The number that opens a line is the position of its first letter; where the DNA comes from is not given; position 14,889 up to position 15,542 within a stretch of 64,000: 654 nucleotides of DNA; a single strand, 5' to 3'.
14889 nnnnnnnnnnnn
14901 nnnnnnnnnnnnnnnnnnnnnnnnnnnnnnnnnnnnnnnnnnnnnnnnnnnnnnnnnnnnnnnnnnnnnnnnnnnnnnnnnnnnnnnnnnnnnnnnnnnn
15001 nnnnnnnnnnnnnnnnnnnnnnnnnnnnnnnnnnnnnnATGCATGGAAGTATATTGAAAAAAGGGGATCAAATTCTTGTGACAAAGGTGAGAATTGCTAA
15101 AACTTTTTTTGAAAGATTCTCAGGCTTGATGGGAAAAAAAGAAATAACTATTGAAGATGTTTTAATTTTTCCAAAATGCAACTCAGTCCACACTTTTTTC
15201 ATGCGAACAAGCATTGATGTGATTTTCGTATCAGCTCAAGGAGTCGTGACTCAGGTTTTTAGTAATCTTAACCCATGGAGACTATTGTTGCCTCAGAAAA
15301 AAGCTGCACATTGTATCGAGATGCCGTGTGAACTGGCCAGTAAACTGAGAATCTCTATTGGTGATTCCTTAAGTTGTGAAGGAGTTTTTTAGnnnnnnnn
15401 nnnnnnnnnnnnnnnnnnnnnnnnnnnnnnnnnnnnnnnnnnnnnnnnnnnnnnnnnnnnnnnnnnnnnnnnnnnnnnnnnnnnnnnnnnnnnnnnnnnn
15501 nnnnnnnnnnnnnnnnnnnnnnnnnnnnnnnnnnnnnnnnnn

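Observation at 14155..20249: Translationally coupled tadC-DUF192-FHA-FHA-FHA operon with no Tad ATPase, TadB, pilin or secretin nearby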

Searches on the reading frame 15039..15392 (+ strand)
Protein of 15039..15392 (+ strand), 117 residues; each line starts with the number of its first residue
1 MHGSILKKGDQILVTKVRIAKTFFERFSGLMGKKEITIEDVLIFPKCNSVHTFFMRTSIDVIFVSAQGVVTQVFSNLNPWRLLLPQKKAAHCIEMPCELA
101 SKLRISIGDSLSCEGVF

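Call 3: search_protein_families(library=pfam, proteins=[window:15039-15392:+], max_evalue=0.1)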
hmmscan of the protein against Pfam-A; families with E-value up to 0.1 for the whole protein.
window:15039-15392:+ (117 aa): 2 families
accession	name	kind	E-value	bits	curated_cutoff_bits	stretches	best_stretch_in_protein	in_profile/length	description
PF02643.20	DUF192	-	8e-18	64.8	27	1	16-112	2-95/96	Uncharacterized ACR, COG1430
PF05459.17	Herpes_UL69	-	0.064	13.1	25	0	38-99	51-111/217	Herpesvirus transcriptional regulator family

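Call 4: search_protein_families(library=ncbifam, proteins=[window:15039-15392:+], max_evalue=0.1)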
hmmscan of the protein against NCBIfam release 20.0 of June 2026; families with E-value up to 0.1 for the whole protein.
window:15039-15392:+ (117 aa): 1 family
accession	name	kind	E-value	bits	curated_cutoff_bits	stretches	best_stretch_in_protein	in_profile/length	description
NF002996.0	PRK03760.1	equivalog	1.6e-22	79.7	146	1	10-113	10-116/121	hypothetical protein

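Call 45: search_dna_similar(query=window:15039-15389:+, collection=plasmids, mode=protein, max_evalue=0.001, max_rows=25)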
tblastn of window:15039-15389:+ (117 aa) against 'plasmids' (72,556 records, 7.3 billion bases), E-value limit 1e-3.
Records with a match: 3; places in all: 3; records where one place covers at least 80% of the query: 2.
Best place of each record, by identity: <60% 3.
By first word of the organism name: Streptomyces 1; Alkaliphilus 1; Moraxella 1.
By predicted mobility (MOB-suite, as given by PLSDB): non-mobilizable 3.
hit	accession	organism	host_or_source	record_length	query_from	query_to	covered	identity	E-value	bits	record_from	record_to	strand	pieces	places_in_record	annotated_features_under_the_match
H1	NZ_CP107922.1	Streptomyces sp. NBC_00440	-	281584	17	112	82%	35.4%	7e-4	45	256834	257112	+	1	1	DUF192 domain-containing protein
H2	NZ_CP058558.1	Alkaliphilus sp. B6464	-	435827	14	111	84%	34.7%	3e-9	60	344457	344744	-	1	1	DUF192 domain-containing protein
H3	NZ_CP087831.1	Moraxella bovis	Bovine,bacteria culture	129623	17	98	70%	35.4%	2e-10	63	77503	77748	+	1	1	DUF192 domain-containing protein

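Call 46: get_annotated_region(hit=H1, flank=7000)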
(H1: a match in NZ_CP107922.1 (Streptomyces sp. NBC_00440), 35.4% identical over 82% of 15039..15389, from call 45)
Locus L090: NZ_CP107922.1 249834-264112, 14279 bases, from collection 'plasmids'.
description: Streptomyces sp. NBC_00440 plasmid unnamed1, complete sequence
organism: Streptomyces sp. NBC_00440 (NCBI taxid 2975741)
taxonomy: Bacteria; Actinomycetota; Actinomycetes; Kitasatosporales; Streptomycetaceae; Streptomyces; Streptomyces sp. NBC 00440
host: -; source: -; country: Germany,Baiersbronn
typing (MOB-suite, as given by PLSDB): non-mobilizable
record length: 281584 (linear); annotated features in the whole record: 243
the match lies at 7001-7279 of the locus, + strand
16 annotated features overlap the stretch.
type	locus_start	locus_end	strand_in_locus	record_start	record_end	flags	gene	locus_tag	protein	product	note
CDS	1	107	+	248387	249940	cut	-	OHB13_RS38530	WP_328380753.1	CpaF/VirB11 family protein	-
CDS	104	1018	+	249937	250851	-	-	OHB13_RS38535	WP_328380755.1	type II secretion system F family protein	-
CDS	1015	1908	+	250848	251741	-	-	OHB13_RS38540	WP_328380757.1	type II secretion system F family protein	-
CDS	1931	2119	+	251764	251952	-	-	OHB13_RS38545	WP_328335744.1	hypothetical protein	-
CDS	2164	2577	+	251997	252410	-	-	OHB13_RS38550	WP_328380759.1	TadE/TadG family type IV pilus assembly protein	-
CDS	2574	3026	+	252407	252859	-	-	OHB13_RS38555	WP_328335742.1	TadE/TadG family type IV pilus assembly protein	-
CDS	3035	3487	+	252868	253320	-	-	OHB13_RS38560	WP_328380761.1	pilus assembly protein TadG-related protein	-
CDS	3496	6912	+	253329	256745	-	-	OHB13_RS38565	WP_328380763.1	LysM peptidoglycan-binding domain-containing protein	-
CDS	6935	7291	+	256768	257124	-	-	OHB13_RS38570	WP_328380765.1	DUF192 domain-containing protein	-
CDS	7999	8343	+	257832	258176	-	-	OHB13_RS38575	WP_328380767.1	hypothetical protein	-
CDS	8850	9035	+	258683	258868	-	-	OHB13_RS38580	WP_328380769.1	hypothetical protein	-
CDS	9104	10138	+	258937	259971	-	-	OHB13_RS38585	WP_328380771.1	ATP-dependent DNA ligase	-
CDS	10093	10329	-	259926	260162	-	-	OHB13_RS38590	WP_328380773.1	hypothetical protein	-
CDS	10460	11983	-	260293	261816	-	-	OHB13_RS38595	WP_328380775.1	hypothetical protein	-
CDS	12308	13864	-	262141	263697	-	-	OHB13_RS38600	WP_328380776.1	PIN domain-containing protein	-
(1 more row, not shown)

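Call 47: get_annotated_region(hit=H2, flank=7000)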
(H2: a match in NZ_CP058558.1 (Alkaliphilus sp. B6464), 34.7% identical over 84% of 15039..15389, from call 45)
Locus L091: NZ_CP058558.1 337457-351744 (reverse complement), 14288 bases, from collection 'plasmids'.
description: Alkaliphilus sp. B6464 plasmid pB6464, complete sequence
organism: Alkaliphilus sp. B6464 (NCBI taxid 2731219)
taxonomy: Bacteria; Bacillota; Clostridia; Peptostreptococcales; Natronincolaceae; Alkaliphilus; Alkaliphilus sp. B6464
host: -; source: -; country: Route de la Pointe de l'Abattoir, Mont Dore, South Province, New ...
typing (MOB-suite, as given by PLSDB): non-mobilizable
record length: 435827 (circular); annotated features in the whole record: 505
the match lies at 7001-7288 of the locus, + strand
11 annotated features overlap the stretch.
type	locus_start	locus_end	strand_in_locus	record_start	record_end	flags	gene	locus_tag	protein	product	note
CDS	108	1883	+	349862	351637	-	-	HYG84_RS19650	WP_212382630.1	AAA family ATPase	-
CDS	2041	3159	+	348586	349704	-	-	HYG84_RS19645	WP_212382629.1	hypothetical protein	-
CDS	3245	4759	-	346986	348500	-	-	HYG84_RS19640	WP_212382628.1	hypothetical protein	-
CDS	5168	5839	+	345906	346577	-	-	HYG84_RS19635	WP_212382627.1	S-layer homology domain-containing protein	-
CDS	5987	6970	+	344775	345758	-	-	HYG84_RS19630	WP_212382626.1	prepilin peptidase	-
CDS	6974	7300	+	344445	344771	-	-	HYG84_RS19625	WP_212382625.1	DUF192 domain-containing protein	-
CDS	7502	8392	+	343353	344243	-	-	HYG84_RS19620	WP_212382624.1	hypothetical protein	-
CDS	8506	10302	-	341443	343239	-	-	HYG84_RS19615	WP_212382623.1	flagellin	GO:0071973 - bacterial-type flagellum-dependent cell motility [Evidence IEA]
CDS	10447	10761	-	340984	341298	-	-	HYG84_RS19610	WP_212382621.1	LysM peptidoglycan-binding domain-containing protein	-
CDS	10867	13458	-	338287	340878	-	-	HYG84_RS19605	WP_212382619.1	hypothetical protein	-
CDS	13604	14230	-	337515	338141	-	-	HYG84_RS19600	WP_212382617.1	hypothetical protein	-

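Call 48: get_annotated_region(hit=H3, flank=7000)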
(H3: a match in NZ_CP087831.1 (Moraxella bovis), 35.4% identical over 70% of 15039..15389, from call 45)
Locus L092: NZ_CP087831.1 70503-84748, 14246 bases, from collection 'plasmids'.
description: Moraxella bovis strain SAM102599 plasmid unnamed1, complete sequence
organism: Moraxella bovis (NCBI taxid 476)
taxonomy: Bacteria; Pseudomonadota; Gammaproteobacteria; Moraxellales; Moraxellaceae; Moraxella; Moraxella bovis
host: -; source: Bovine,bacteria culture; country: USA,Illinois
typing (MOB-suite, as given by PLSDB): non-mobilizable
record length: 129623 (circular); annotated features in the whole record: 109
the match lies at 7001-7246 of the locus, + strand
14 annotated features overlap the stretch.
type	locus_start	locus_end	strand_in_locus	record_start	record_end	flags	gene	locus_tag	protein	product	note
CDS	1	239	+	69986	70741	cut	-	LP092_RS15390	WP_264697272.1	hypothetical protein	-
CDS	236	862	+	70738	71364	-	-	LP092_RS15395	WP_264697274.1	hypothetical protein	-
CDS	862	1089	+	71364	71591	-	-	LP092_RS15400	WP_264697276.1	hypothetical protein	-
CDS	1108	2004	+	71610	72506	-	cpaB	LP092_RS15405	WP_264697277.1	Flp pilus assembly protein CpaB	-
CDS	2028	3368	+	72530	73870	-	-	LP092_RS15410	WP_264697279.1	pilus assembly protein N-terminal domain-containing protein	-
CDS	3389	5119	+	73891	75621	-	-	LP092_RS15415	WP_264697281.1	ATPase, T2SS/T4P/T4SS family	-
CDS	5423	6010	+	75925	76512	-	-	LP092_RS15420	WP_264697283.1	type II secretion system F family protein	-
CDS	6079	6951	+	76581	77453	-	-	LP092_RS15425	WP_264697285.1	type II secretion system F family protein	-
CDS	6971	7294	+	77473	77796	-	-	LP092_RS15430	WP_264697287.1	DUF192 domain-containing protein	-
CDS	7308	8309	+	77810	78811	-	-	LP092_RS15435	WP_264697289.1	TadE family protein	-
CDS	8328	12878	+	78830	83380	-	-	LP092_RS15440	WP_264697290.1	RHS repeat-associated core domain-containing protein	-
CDS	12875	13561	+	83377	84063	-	-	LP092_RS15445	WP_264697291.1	hypothetical protein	-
CDS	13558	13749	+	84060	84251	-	-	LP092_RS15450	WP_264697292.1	hypothetical protein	-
CDS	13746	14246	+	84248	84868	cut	-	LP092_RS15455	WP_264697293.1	hypothetical protein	-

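Call 55: search_solved_structures(query=A3, max_evalue=0.01, show_alignments=1)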
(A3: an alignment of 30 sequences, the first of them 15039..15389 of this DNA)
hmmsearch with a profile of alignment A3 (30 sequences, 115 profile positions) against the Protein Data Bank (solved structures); distinct sequences matched with E-value up to 0.01: 2.
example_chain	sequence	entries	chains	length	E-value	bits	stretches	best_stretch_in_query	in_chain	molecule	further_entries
3pjy_A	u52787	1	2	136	8.3e-11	44.9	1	17-112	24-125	Hypothetical signal peptide protein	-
3m7a_A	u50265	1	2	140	2.2e-10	43.5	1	17-112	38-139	uncharacterized protein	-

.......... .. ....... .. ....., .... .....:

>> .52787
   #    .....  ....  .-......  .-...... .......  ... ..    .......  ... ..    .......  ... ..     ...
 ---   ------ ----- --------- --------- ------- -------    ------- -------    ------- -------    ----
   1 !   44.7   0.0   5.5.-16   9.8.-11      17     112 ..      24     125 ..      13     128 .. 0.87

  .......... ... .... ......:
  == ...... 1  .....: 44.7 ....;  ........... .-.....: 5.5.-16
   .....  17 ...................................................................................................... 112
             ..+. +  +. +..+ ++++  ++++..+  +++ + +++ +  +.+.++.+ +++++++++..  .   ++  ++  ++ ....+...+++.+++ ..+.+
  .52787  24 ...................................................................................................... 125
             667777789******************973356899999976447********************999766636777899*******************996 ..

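Call 65: search_dna_similar(query=L092:6971-7291:+, collection=plasmids, mode=protein, max_evalue=0.001, max_rows=40)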
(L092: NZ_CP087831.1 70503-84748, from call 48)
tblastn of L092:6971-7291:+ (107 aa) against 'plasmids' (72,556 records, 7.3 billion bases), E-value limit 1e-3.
Records with a match: 6; places in all: 6; records where one place covers at least 80% of the query: 1.
Best place of each record, by identity: >=99% 1; <60% 5.
By first word of the organism name: Streptomyces 5; Moraxella 1.
By predicted mobility (MOB-suite, as given by PLSDB): non-mobilizable 3; mobilizable 3.
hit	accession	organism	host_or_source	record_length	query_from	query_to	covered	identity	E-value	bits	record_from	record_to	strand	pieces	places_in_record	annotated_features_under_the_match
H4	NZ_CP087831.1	Moraxella bovis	Bovine,bacteria culture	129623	1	107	100%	100.0%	1e-57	197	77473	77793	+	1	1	DUF192 domain-containing protein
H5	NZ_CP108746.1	Streptomyces sp. NBC_00963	-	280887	35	94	56%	40.0%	8e-5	47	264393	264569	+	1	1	DUF192 domain-containing protein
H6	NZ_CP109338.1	Streptomyces sp. NBC_00455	-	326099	35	94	56%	40.0%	8e-5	47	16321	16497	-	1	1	DUF192 domain-containing protein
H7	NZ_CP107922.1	Streptomyces sp. NBC_00440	-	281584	35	88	50%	44.4%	2e-5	49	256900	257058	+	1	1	DUF192 domain-containing protein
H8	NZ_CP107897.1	Streptomyces sp. NBC_00466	-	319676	35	88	50%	42.6%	8e-5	47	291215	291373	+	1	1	DUF192 domain-containing protein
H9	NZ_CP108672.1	Streptomyces sp. NBC_01023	-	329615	35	88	50%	42.6%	8e-5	47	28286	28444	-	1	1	DUF192 domain-containing protein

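Call 66: search_dna_similar(query=L090:6935-7288:+, collection=plasmids, mode=protein, max_evalue=0.001, max_rows=40)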
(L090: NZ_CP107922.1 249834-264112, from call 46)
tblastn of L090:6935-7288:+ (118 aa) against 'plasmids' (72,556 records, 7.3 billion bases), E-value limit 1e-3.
Records with a match: 16; places in all: 16; records where one place covers at least 80% of the query: 14.
Best place of each record, by identity: >=99% 1; 90-95% 2; 80-90% 2; 60-80% 5; <60% 6.
By first word of the organism name: Streptomyces 13; Halomonas 1; Moraxella 1; Alkaliphilus 1.
By predicted mobility (MOB-suite, as given by PLSDB): non-mobilizable 9; mobilizable 7.
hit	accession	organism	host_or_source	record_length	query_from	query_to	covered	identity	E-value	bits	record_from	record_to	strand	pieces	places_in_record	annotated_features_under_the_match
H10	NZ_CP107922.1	Streptomyces sp. NBC_00440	-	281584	1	118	100%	100.0%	3e-71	237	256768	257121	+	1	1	DUF192 domain-containing protein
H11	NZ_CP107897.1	Streptomyces sp. NBC_00466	-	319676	1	118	100%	93.2%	2e-64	217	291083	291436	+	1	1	DUF192 domain-containing protein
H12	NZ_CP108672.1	Streptomyces sp. NBC_01023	-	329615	1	118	100%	93.2%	2e-64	217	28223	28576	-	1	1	DUF192 domain-containing protein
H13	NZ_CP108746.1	Streptomyces sp. NBC_00963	-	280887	1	118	100%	84.7%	1e-60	206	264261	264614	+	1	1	DUF192 domain-containing protein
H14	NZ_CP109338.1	Streptomyces sp. NBC_00455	-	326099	1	118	100%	84.7%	1e-60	206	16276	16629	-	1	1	DUF192 domain-containing protein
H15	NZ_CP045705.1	Streptomyces rutgersensis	pure culture,soil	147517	6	115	93%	60.9%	5e-35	133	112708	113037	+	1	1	DUF192 domain-containing protein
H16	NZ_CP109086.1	Streptomyces albidoflavus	-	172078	6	115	93%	60.9%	5e-35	133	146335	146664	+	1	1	DUF192 domain-containing protein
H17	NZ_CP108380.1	Streptomyces albidoflavus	-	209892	6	115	93%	60.9%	6e-35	133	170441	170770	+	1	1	DUF192 domain-containing protein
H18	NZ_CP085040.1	Streptomyces sp. WA1-19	Periplaneta americana,cell ...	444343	6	115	93%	60.0%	2e-34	132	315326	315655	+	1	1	DUF192 domain-containing protein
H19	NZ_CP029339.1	Streptomyces sp. SM17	Haliclona simulans,Tissue Sample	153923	6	115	93%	60.0%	3e-34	131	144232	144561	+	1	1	DUF192 domain-containing protein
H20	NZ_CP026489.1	Streptomyces sp. 604F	sediment,sediment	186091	6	117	95%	58.0%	1e-34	132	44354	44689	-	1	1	DUF192 domain-containing protein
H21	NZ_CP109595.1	Streptomyces albidoflavus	-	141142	6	115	93%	59.1%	6e-35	133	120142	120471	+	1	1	DUF192 domain-containing protein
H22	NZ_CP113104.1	Streptomyces sp. NA13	cell culture,sea mud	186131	6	114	92%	58.7%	2e-33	129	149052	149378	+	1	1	DUF192 domain-containing protein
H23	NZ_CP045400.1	Halomonas sp. THAF12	pure culture,Surface of a polyethylene ...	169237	20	116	82%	29.5%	5e-4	45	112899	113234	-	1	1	DUF192 domain-containing protein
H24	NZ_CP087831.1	Moraxella bovis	Bovine,bacteria culture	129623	32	97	56%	42.0%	2e-7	54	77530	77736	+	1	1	DUF192 domain-containing protein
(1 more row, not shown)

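Call 67: get_annotated_region(hit=H15, flank=8000)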
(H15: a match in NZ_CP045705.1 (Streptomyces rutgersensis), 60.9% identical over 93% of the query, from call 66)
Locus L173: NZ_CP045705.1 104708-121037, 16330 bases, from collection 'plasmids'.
description: Streptomyces rutgersensis strain NBH77 plasmid unnamed1, complete sequence
organism: Streptomyces rutgersensis (NCBI taxid 53451)
taxonomy: Bacteria; Actinomycetota; Actinomycetes; Kitasatosporales; Streptomycetaceae; Streptomyces; Streptomyces rutgersensis
host: -; source: pure culture,soil; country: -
typing (MOB-suite, as given by PLSDB): non-mobilizable; replicon rep_cluster_1879,rep_cluster_1910,rep_cluster_1982
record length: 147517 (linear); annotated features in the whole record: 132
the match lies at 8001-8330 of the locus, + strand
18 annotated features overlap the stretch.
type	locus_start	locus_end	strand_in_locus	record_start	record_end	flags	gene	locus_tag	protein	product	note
CDS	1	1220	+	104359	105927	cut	-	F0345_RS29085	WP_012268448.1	CpaF/VirB11 family protein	-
CDS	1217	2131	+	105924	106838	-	-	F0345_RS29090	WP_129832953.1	type II secretion system F family protein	-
CDS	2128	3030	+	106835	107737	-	-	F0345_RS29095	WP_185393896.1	type II secretion system F family protein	-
CDS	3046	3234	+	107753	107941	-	-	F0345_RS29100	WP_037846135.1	hypothetical protein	-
CDS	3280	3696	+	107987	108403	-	-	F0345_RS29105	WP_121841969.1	TadE/TadG family type IV pilus assembly protein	-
CDS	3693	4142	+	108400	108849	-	-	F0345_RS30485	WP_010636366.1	TadE/TadG family type IV pilus assembly protein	-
CDS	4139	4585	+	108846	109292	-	-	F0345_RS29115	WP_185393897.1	pilus assembly protein TadG-related protein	-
CDS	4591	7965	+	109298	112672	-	-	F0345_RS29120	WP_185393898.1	LysM peptidoglycan-binding domain-containing protein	-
CDS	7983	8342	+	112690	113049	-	-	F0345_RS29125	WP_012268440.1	DUF192 domain-containing protein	-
CDS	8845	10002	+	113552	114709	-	-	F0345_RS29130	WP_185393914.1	IS701 family transposase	-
CDS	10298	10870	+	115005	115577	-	-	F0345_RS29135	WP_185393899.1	class I SAM-dependent methyltransferase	-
CDS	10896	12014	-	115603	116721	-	-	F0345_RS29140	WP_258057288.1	IS630 family transposase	-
CDS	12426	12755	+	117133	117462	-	-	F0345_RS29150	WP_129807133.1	hypothetical protein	-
CDS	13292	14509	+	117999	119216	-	-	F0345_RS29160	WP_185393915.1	IS110 family transposase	-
CDS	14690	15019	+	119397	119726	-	-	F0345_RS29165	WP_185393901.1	hypothetical protein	-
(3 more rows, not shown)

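Call 68: get_annotated_region(hit=H23, flank=8000)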
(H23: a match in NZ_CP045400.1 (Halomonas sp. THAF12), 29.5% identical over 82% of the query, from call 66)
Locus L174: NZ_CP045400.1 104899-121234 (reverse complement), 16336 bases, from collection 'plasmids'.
description: Halomonas sp. THAF12 plasmid pTHAF12_a, complete sequence
organism: Halomonas sp. THAF12 (NCBI taxid 2587849)
taxonomy: Bacteria; Pseudomonadota; Gammaproteobacteria; Oceanospirillales; Halomonadaceae; Halomonas; Halomonas sp. THAF12
host: -; source: pure culture,Surface of a polyethylene microplastic particle present in tank 6 of a marine aquarium ...; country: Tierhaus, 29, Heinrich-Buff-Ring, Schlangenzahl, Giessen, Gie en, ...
typing (MOB-suite, as given by PLSDB): mobilizable; relaxase MOBV
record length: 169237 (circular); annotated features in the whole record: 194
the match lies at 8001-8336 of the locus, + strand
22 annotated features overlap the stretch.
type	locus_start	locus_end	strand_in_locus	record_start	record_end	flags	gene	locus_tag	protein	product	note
CDS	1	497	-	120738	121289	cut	radC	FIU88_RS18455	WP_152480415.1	DNA repair protein RadC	GO:0006281 - DNA repair [Evidence IEA]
CDS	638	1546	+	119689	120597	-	-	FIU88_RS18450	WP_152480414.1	ArdC-like ssDNA-binding domain-containing protein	-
CDS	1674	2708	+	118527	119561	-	-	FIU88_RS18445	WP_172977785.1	DNA-binding protein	-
CDS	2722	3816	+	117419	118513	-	-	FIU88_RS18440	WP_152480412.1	endonuclease/exonuclease/phosphatase family protein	-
CDS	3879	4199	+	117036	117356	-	-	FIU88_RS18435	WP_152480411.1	hypothetical protein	-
CDS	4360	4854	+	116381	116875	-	-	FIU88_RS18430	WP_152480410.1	hypothetical protein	-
CDS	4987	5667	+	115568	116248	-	-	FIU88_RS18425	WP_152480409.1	hypothetical protein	-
CDS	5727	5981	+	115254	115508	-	-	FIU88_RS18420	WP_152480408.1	hypothetical protein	-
CDS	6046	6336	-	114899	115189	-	-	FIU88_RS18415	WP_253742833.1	hypothetical protein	-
CDS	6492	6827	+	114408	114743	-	-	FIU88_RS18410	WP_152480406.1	hypothetical protein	-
CDS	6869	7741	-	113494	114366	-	-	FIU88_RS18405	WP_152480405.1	DUF6685 family protein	-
CDS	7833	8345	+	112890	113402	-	-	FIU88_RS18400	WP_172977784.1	DUF192 domain-containing protein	-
CDS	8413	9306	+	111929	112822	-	-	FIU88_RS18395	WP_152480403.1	hypothetical protein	-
CDS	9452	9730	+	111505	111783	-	-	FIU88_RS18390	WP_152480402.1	hypothetical protein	-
CDS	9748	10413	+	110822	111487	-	-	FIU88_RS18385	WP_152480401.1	SOS response-associated peptidase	GO:0018142 - protein-DNA covalent cross-linking [Evidence IEA]; GO:0009432 - SOS response [Evidence IEA]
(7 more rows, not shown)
